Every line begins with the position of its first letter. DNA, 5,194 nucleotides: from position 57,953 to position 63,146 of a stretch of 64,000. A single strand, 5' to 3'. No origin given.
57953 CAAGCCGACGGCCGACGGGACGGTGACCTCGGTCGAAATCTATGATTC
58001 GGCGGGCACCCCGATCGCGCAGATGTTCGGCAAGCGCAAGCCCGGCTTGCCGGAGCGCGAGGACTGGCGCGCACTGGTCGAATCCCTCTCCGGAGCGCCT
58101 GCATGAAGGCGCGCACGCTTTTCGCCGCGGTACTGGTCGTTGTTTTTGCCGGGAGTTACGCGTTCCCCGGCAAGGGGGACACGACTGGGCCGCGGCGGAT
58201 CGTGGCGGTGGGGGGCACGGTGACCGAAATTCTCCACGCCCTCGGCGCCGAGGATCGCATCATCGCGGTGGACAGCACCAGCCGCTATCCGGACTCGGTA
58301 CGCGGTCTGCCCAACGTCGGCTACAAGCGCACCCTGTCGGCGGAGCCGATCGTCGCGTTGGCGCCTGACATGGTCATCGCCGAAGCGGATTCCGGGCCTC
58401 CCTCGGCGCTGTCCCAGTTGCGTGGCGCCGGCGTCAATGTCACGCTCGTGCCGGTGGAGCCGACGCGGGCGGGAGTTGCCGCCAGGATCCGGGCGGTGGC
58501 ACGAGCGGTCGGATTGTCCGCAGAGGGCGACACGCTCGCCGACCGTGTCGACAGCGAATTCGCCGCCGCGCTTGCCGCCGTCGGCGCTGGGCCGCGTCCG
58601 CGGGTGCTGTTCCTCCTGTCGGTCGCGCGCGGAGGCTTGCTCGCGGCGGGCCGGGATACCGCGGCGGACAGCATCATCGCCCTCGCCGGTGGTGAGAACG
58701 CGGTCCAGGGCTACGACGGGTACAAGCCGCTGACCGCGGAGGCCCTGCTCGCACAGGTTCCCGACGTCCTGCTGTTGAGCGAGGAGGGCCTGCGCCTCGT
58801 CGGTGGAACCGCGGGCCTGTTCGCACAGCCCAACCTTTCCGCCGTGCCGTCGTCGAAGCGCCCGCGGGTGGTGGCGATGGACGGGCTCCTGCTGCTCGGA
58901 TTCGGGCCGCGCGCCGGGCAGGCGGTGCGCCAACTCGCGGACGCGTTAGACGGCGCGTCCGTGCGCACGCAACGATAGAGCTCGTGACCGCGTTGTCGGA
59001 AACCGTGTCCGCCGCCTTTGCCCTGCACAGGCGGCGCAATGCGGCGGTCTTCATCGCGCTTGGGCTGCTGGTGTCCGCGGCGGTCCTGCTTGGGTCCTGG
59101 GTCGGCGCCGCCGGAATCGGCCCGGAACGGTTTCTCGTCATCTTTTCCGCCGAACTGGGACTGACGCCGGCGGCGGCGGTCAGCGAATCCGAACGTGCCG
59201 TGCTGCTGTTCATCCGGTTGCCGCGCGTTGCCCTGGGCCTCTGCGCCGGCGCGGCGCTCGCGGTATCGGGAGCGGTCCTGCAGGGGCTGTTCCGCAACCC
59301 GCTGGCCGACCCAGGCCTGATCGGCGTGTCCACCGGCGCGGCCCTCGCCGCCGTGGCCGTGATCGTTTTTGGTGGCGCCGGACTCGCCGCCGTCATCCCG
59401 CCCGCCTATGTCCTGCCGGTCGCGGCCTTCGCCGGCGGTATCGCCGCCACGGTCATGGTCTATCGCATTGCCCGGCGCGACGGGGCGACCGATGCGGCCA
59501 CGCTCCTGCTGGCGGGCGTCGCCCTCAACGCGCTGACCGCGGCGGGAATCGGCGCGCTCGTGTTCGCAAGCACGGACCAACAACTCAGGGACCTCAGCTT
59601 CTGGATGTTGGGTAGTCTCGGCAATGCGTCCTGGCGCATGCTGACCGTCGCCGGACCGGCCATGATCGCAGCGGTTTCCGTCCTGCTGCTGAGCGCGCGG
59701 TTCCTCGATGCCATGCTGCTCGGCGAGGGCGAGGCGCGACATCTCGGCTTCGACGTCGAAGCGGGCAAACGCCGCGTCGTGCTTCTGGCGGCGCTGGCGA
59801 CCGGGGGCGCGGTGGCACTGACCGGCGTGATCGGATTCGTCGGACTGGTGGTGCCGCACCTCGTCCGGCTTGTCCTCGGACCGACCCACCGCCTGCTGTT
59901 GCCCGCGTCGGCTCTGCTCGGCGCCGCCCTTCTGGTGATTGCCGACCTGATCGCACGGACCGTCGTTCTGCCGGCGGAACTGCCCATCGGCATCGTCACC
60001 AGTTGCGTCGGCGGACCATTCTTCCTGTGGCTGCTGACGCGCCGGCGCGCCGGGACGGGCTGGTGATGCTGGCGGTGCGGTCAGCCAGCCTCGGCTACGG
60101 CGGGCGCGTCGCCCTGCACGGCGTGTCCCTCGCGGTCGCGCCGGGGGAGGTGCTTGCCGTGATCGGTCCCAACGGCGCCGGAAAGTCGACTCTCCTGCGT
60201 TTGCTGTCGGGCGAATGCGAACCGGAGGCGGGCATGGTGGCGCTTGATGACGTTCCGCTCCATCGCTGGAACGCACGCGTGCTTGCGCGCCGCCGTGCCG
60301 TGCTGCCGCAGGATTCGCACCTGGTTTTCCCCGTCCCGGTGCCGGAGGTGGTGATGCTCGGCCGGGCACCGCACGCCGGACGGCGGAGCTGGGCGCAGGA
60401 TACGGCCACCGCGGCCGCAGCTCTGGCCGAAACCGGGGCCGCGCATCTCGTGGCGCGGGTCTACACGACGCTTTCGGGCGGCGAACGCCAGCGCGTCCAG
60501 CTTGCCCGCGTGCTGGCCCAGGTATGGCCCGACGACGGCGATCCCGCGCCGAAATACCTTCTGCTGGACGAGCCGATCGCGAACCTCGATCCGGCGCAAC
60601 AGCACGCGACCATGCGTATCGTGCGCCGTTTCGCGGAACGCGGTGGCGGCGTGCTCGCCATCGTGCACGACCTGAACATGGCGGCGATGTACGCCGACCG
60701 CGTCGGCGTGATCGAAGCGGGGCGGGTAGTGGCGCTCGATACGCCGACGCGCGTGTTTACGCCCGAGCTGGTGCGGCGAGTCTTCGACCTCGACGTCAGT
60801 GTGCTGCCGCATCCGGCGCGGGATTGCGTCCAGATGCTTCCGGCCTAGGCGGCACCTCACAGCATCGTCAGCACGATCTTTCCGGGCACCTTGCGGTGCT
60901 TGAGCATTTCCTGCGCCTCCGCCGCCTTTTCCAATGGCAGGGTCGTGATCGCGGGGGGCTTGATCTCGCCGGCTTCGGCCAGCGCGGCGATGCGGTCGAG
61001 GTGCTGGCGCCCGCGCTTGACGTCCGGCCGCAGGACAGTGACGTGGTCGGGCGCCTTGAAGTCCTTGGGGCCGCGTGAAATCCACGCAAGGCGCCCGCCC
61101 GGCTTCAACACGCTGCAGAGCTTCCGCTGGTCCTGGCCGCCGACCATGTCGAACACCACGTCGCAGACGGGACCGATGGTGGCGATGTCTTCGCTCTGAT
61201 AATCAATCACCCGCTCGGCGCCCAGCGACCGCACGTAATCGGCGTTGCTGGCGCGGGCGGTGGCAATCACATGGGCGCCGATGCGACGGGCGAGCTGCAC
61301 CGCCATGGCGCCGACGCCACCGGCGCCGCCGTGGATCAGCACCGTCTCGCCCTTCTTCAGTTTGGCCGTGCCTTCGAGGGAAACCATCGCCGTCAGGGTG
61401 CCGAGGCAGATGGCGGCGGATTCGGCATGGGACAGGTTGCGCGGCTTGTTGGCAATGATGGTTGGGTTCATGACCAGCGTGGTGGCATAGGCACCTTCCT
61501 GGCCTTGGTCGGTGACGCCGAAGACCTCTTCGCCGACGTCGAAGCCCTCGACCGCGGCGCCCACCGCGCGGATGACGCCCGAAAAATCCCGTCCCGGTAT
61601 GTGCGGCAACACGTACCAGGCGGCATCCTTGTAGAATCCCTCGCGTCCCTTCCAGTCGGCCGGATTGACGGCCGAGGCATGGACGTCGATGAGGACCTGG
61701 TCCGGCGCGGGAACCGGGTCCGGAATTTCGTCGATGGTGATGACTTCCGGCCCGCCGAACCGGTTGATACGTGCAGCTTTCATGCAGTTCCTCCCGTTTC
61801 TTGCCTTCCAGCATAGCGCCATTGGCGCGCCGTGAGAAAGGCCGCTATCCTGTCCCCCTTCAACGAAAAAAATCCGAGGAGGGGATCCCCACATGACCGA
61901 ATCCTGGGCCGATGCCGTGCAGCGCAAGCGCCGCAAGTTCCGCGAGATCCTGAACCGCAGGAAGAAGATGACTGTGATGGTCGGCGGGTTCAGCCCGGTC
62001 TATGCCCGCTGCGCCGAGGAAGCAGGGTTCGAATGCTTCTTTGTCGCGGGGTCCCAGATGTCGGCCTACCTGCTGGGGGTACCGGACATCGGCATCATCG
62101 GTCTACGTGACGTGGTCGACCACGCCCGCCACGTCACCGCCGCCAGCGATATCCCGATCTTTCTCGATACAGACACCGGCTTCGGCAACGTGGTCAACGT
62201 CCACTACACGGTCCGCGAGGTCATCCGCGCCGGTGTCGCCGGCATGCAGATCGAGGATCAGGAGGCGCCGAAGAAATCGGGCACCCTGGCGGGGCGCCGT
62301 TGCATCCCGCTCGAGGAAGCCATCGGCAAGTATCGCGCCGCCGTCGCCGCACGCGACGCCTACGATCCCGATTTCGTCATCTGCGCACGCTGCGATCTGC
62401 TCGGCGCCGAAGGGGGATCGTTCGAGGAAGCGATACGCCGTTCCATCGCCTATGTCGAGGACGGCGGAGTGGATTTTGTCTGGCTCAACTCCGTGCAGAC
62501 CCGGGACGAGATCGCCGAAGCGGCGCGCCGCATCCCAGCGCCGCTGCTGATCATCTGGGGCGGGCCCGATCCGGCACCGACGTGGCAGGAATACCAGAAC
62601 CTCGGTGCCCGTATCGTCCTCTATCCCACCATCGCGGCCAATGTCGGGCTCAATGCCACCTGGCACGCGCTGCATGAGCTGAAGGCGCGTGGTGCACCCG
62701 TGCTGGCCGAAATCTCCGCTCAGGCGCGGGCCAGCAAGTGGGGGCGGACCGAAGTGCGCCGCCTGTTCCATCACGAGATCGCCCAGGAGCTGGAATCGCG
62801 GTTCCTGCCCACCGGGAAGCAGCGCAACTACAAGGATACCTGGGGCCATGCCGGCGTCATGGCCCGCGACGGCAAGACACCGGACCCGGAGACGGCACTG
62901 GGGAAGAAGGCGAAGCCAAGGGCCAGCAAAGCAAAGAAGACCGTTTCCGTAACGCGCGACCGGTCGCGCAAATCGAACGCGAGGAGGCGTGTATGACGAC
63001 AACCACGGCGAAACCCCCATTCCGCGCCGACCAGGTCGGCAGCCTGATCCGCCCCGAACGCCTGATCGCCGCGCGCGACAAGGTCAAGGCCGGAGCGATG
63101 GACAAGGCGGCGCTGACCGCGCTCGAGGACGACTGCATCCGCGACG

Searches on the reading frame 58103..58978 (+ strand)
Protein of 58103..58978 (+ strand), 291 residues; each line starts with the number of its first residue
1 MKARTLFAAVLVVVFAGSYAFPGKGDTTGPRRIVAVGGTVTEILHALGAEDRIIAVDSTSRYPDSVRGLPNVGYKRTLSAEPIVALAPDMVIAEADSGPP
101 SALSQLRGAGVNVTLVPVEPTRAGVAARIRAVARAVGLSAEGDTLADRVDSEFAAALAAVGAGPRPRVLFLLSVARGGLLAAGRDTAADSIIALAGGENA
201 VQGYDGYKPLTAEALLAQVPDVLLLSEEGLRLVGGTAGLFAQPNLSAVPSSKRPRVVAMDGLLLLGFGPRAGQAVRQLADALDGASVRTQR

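Call 32: search_protein_families(library=pfam, proteins=[window:58103-58978:+])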
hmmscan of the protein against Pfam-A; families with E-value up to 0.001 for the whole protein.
window:58103-58978:+ (291 aa): 1 family
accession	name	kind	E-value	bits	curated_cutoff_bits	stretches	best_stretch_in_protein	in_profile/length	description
PF01497.23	Peripla_BP_2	-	1.3e-32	113.5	27.5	1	33-260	1-232/235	Periplasmic binding protein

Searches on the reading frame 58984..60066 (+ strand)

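Call 32: search_protein_families(library=pfam, proteins=[window:58984-60066:+])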
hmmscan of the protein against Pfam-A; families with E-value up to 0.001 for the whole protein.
window:58984-60066:+ (360 aa): 1 family
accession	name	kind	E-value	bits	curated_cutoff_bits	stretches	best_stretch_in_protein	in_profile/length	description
PF01032.23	FecCD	-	2.6e-86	289.9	26.5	1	31-353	3-311/311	FecCD transport family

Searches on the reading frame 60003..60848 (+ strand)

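Call 32: search_protein_families(library=pfam, proteins=[window:60003-60848:+])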
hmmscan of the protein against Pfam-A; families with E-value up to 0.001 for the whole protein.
window:60003-60848:+ (281 aa): 5 families
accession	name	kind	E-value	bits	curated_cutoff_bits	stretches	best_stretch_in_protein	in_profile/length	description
PF00005.33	ABC_tran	-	1.1e-27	97.7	25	1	38-192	1-136/137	ABC transporter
PF13304.12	AAA_21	-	1.1e-07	32.7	27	1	51-69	2-20/304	AAA domain, putative AbiEii toxin, Type IV TA system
PF02463.25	SMC_N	-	9.3e-06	25.7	40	0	156-236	136-211/220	RecF/RecN/SMC N terminal domain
PF13558.12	SbcC_Walker_B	-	1.6e-05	25.5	27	1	142-208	18-89/90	SbcC/RAD50-like, Walker B motif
PF13555.12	AAA_29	-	0.00082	19.5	27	0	39-65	13-39/61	P-loop containing region of AAA domain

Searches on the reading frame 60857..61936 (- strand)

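Call 32: search_protein_families(library=pfam, proteins=[window:60857-61936:-])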
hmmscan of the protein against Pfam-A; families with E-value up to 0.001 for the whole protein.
window:60857-61936:- (359 aa): 4 families
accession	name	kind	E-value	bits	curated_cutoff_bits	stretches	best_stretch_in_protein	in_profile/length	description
PF13602.12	ADH_zinc_N_2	-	2.1e-20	74.4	27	1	238-356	1-134/134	Zinc-binding dehydrogenase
PF00107.32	ADH_zinc_N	-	1.6e-16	60.9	31.8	1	207-290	1-92/129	Zinc-binding dehydrogenase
PF08240.17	ADH_N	-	1.9e-14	54.2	23.5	1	78-150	2-77/104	Alcohol dehydrogenase GroES-like domain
PF01262.27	AlaDh_PNT_C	-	0.00081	19.3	23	0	182-261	14-96/214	Alanine dehydrogenase/PNT, C-terminal domain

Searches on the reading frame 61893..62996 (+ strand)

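Call 32: search_protein_families(library=pfam, proteins=[window:61893-62996:+])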
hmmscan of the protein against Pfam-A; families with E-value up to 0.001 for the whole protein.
window:61893-62996:+ (367 aa): 2 families
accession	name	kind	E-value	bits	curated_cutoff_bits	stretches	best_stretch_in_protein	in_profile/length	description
PF13714.12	PEP_mutase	-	1.6e-42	146.2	31.5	1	16-260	1-236/240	Phosphoenolpyruvate phosphomutase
PF00463.27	ICL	-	6.9e-11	41.8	26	1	87-169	150-233/526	Isocitrate lyase family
